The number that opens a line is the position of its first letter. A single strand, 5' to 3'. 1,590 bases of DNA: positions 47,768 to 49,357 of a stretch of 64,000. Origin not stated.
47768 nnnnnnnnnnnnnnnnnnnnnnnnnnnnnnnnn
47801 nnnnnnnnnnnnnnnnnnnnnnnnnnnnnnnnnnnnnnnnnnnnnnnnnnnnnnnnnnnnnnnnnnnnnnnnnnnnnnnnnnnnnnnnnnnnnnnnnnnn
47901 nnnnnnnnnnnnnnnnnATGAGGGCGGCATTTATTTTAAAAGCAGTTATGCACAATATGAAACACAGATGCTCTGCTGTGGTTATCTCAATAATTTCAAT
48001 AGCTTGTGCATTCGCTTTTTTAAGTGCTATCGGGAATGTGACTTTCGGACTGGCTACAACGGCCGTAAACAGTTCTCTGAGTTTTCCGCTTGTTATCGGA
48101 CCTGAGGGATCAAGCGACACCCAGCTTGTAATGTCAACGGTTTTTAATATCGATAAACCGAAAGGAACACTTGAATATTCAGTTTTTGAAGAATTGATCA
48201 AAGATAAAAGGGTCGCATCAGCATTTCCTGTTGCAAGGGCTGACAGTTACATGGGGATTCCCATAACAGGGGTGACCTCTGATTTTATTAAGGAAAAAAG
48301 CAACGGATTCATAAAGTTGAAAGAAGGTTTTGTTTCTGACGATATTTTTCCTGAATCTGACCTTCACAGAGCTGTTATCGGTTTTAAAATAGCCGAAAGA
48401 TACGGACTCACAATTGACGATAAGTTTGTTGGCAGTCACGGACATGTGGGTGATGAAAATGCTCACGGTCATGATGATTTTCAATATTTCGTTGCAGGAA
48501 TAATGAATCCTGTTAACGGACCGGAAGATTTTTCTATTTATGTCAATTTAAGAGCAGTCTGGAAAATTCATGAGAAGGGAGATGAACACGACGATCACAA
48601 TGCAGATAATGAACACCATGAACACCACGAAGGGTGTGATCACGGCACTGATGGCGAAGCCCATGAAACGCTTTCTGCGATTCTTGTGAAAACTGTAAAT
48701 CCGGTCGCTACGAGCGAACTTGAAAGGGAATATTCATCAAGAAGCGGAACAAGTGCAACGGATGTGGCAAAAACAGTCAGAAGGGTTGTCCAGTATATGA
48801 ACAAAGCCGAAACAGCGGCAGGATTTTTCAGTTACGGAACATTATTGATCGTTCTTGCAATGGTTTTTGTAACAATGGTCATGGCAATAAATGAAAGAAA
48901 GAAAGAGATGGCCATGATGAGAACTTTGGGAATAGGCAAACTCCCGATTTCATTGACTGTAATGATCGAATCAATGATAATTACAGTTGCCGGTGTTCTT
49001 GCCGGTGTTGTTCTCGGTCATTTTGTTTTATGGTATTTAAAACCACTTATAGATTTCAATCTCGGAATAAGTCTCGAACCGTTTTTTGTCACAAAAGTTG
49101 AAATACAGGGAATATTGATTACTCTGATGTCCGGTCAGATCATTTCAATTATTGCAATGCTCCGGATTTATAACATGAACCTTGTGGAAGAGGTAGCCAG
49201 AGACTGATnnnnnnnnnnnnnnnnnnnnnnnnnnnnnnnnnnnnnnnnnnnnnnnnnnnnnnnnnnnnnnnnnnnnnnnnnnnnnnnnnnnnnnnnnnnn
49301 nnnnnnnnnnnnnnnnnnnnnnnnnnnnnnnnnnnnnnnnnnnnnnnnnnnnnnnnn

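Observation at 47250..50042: MacB-like ABC transporter with a His-rich FtsX permease and a DUF3299-like partner: candidate zinc-starvation system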

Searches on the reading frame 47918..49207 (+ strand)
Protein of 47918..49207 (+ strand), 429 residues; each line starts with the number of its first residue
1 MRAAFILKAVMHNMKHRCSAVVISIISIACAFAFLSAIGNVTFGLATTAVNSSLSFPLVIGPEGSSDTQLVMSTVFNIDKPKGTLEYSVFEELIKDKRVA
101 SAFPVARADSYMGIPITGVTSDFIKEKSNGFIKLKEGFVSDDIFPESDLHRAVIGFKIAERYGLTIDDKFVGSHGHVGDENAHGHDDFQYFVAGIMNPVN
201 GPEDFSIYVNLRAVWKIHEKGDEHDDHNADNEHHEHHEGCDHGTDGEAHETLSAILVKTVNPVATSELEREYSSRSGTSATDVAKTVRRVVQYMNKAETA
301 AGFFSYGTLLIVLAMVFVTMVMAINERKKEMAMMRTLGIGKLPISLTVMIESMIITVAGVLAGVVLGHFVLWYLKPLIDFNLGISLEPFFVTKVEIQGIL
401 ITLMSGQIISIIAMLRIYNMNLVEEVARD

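Call 3: search_protein_families(library=pfam, proteins=[window:47918-49207:+], max_evalue=0.1)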
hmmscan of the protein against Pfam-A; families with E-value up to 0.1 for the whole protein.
window:47918-49207:+ (429 aa): 1 family
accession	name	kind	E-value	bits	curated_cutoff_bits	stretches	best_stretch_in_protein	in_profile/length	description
PF02687.27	FtsX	-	5.5e-15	55.9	25.5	1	303-422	2-120/120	FtsX-like permease C-terminal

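Call 4: search_protein_families(library=ncbifam, proteins=[window:47918-49207:+], max_evalue=0.1)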
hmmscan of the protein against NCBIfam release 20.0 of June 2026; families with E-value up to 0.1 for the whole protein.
window:47918-49207:+ (429 aa): 8 families
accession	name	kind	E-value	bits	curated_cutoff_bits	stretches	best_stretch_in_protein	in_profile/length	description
NF038346.1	FtsX_actino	exception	8.8e-09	35.1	250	1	253-412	133-296/308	permease-like cell division protein FtsX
TIGR02212.1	lolCE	equivalog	1.2e-08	34.4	362.45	1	309-414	275-383/411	lipoprotein-releasing ABC transporter permease subunit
TIGR03434.1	ADOP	subfamily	1.1e-07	30.4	622.3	1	265-426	238-399/803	ADOP family duplicated permease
NF038347.1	FtsX_Gpos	exception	2.2e-06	27.2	225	1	254-413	123-290/296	permease-like cell division protein FtsX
NF008357.0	PRK11146.1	exception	1.5e-05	24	439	1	316-379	287-350/414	lipoprotein-releasing ABC transporter permease subunit LolE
TIGR02213.1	lolE_release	exception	3.8e-05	22.7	540.35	1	316-379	284-347/411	lipoprotein-releasing ABC transporter permease subunit LolE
NF041854.1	ABC_perm_YbbP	equivalog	0.00098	17.1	999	1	267-379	656-766/806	putative ABC transporter permease subunit YbbP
NF007452.0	PRK10017.1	equivalog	0.022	13.6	399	1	312-361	340-390/426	colanic acid biosynthesis pyruvyl transferase WcaK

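Call 19: find_homologous_proteins(query=window:47918-49204:+, max_evalue=0.001)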
Query window:47918-49204:+ (429 aa): 151 proteins with E <= 0.001 among 7537 candidates; the best 120 are listed.
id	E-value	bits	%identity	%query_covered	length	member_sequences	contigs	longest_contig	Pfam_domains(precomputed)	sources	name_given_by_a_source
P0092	5.2e-281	949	100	100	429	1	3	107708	PF02687.28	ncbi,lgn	-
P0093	8.3e-280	946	99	100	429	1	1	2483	PF02687.28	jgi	jgi:putative ABC transport system permease protein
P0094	1.4e-278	941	99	100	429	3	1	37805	PF02687.28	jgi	jgi:putative ABC transport system permease protein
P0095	4.5e-262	887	92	100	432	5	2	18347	PF02687.28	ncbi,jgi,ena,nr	ncbi:MAG TPA: FtsX-like permease family protein [bacterium]|nr:FtsX-like permease family protein [ba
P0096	1.7e-260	882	96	95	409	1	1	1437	PF02687.28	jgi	-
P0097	3.7e-252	854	87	100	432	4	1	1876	PF02687.28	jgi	-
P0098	7.4e-238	807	83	100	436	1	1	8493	PF02687.28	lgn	-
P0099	8.1e-234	794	82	100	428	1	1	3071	PF02687.28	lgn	-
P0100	1.3e-233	793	84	100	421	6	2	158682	PF02687.28,PF12704.15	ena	-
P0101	7.3e-232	788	81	100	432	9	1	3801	PF02687.28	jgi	-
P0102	1.3e-224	764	79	100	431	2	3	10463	PF02687.28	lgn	-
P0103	4.6e-200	683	69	100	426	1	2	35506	PF02687.28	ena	-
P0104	3.9e-196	670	69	100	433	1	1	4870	PF02687.28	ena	-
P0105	4.8e-173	594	63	100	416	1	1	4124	PF02687.28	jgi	jgi:putative ABC transport system permease protein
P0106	2.4e-172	592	57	100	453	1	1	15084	PF02687.28,PF12704.15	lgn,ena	-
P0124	2.3e-151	523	58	100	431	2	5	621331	PF02687.28,PF12704.15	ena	-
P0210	4.5e-123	429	45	100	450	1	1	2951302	PF02687.28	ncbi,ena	-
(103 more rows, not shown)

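Call 20: find_encoding_contigs(protein=P0092, flank=6000, max_places=3)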
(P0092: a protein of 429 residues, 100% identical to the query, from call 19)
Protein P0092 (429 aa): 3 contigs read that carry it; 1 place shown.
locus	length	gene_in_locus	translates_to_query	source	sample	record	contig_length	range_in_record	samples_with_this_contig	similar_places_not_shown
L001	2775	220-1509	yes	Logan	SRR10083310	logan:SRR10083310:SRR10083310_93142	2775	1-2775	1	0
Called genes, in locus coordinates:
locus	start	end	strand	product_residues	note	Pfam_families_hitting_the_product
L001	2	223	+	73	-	?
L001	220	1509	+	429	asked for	PF02687:FtsX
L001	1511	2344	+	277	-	-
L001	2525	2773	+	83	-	?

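Call 43: predict_structure(alignment_id=A2)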
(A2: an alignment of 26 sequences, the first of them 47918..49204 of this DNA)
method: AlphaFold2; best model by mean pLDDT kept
length: 429 residues; sequences in the alignment: 26
mean_pLDDT: 77.9   pTM: 0.65
mean pLDDT of the five models: 77.9, 76.6, 74.1, 72.7, 72.7
residues with pLDDT >= 90: 67; 70-90: 291; 50-70: 37; < 50: 34
segments of 3 or more residues with pLDDT < 50: 177-181, 220-248
pLDDT, mean of each block of 10 residues (from residue 1): 79 83 87 82 73 81 86 77 85 92 86 85 85 84 84 90 88 58 67 87 86 71 37 30 39 90 91 89 84 76 75 75 70 75 82 88 89 81 72 83 85 80 61
secondary structure, 60 per line:
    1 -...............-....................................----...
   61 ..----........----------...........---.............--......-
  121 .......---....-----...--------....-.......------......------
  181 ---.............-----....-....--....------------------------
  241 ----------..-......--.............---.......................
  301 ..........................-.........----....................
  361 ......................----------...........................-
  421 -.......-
elements in order: H2-16 H18-53 E58-62 H67-74 H87-95 E99-111 E114-119 H121-127 E131-134 E151-154 H156-162 E169-174 E184-196 H202-205 E207-210 H213-216 E254-259 H262-274 E278-282 H283-326 H328-336 H341-382 H393-419 H422-428

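Call 47: fold_search(model_id=the predicted structure, library=pdb)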
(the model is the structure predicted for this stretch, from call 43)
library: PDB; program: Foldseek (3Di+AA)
matches with E <= 10: 182; with E <= 0.001: 53
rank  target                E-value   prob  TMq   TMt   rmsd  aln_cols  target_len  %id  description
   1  9rlc_E                8.6e-15  1.00  0.42  0.43  10.3       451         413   16  LolCDE complex with Lpp lipoprotein (released 2026-01-21)
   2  9rld_E                4.3e-14  1.00  0.41  0.42  10.6       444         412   15  LolCDE complex with Lpp lipoprotein (released 2026-01-21)
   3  9rli_E                1.3e-13  1.00  0.41  0.43  10.4       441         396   15  LolCDEdelta(235-252) complex with Pal lipoprotein (released 2026-01-21)
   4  9rld_C                2.0e-13  1.00  0.38  0.41  11.9       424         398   13  LolCDE complex with Lpp lipoprotein (released 2026-01-21)
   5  5gko_A                3.0e-13  1.00  0.51  0.37   8.6       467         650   12  Crystal structure of tripartite-type ABC transporter, MacB from Acinetobacter baumannii (released 2017-11-15)
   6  5nik_J                8.0e-13  1.00  0.45  0.34  10.2       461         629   13  Structure of the MacAB-TolC ABC-type tripartite multidrug efflux pump (released 2017-05-24)
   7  5lj7_B                1.0e-12  1.00  0.43  0.32  11.4       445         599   15  Structure of Aggregatibacter actinomycetemcomitans MacB bound to ATP (P21) (released 2017-11-15)
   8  5lil_A                1.1e-12  1.00  0.41  0.30  12.3       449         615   13  Structure of Aggregatibacter actinomycetemcomitans MacB bound to ATPyS (P21) (released 2017-11-15)
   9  5xu1_M                1.3e-12  1.00  0.60  0.65   6.3       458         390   14  Structure of a non-canonical ABC transporter from Streptococcus pneumoniae R6 (released 2018-01-24)
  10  9xro_E                1.9e-12  1.00  0.33  0.37  12.0       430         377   16  LolCDE in complex with SMT-738_3 (released 2026-03-18)
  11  7arh_E                4.0e-12  1.00  0.40  0.41  10.5       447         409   15  LolCDE in complex with lipoprotein (released 2021-04-07)
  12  7arh_C                5.0e-12  1.00  0.37  0.40  12.3       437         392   13  LolCDE in complex with lipoprotein (released 2021-04-07)
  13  5lil_B                5.5e-12  1.00  0.43  0.32  11.5       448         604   14  Structure of Aggregatibacter actinomycetemcomitans MacB bound to ATPyS (P21) (released 2017-11-15)
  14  7mdx_A                6.9e-12  1.00  0.34  0.37  12.8       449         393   12  LolCDE nucleotide-free (released 2021-08-11)
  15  7v8i_C                1.1e-11  1.00  0.37  0.40  11.4       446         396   13  LolCD(E171Q)E with bound AMPPNP in nanodiscs (released 2022-08-31)
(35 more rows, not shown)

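Call 51: find_encoding_contigs(protein=P0210, flank=9000, max_places=1)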
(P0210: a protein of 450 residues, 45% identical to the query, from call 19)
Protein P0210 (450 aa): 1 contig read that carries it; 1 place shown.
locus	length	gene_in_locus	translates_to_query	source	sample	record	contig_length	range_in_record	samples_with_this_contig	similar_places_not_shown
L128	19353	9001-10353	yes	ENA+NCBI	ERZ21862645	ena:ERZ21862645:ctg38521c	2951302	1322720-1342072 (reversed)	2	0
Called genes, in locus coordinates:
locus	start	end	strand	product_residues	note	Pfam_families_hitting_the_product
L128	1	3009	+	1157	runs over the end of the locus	-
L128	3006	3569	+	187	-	PF01930:Cas_Cas4 (weak)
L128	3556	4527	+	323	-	PF01867:Cas_Cas1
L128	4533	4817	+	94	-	PF09827:CRISPR_Cas2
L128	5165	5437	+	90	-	-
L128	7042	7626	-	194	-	PF03803:Scramblase, PF04525:LOR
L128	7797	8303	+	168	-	-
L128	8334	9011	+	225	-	PF00005:ABC_tran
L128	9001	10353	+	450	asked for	PF02687:FtsX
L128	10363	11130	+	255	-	-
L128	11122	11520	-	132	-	-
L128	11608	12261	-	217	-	-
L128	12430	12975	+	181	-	PF02525:Flavodoxin_2 (weak), PF03358:FMN_red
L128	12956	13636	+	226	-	PF02525:Flavodoxin_2, PF03358:FMN_red, PF12724:Flavodoxin_5 (faint)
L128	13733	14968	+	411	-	PF01136:Peptidase_U32, PF16325:Peptidase_U32_C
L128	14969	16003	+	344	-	-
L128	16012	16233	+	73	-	PF16256:DUF4911 (weak)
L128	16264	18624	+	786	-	PF19864:Radical_SAM_N2, PF04055:Radical_SAM, PF10105:DUF2344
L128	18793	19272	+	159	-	PF02559:CarD_TRCF_RID, PF21095:CarD_C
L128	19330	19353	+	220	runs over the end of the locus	PF01327:Pep_deformylase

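Call 52: find_encoding_contigs(protein=P0124, flank=9000, max_places=1)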
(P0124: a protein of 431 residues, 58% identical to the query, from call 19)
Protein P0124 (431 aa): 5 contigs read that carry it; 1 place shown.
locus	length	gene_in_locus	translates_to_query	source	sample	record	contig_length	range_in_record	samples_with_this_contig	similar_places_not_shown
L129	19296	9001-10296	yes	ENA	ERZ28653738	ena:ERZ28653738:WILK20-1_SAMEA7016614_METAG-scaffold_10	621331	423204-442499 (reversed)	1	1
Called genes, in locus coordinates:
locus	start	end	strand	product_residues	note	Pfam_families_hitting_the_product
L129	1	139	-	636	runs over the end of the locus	-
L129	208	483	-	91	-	-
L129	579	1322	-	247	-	PF07603:Lcl_C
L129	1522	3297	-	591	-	PF13510:Fer2_4, PF10588:NADH-G_4Fe-4S_3, PF12838:Fer4_7, PF14697:Fer4_21 (weak), PF22117:Fer4_Nqo3 (weak), PF00037:Fer4 (weak), PF02906:Fe_hyd_lg_C, PF02256:Fe_hyd_SSU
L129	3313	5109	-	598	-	PF01257:2Fe-2S_thioredx (weak), PF01512:Complex1_51K, PF10531:SLBB (weak), PF10589:NADH_4Fe-4S, PF13237:Fer4_10, PF00037:Fer4, PF12837:Fer4_6 (weak), PF12838:Fer4_7, +5 more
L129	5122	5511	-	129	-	-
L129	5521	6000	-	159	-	PF01257:2Fe-2S_thioredx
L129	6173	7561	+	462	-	PF14691:Fer4_20, PF00070:Pyr_redox (faint), PF03486:HI0933_like (faint), PF07992:Pyr_redox_2, PF13450:NAD_binding_8 (weak), PF13738:Pyr_redox_3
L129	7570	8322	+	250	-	-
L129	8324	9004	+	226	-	PF00005:ABC_tran, PF13304:AAA_21 (faint)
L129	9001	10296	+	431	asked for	PF12704:MacB_PCD (weak), PF02687:FtsX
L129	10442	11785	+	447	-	-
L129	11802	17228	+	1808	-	PF16313:DUF4953 (weak)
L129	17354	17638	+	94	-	-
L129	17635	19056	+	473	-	-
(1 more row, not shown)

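Call 60: search_protein_families(library=pfam, proteins=[L128:10363-11130:+, L128:7797-8303:+], max_evalue=0.01)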
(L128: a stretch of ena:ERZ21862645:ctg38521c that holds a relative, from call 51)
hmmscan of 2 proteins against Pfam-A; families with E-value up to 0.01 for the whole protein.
L128:10363-11130:+ (255 aa): 0 families

L128:7797-8303:+ (168 aa): 0 families
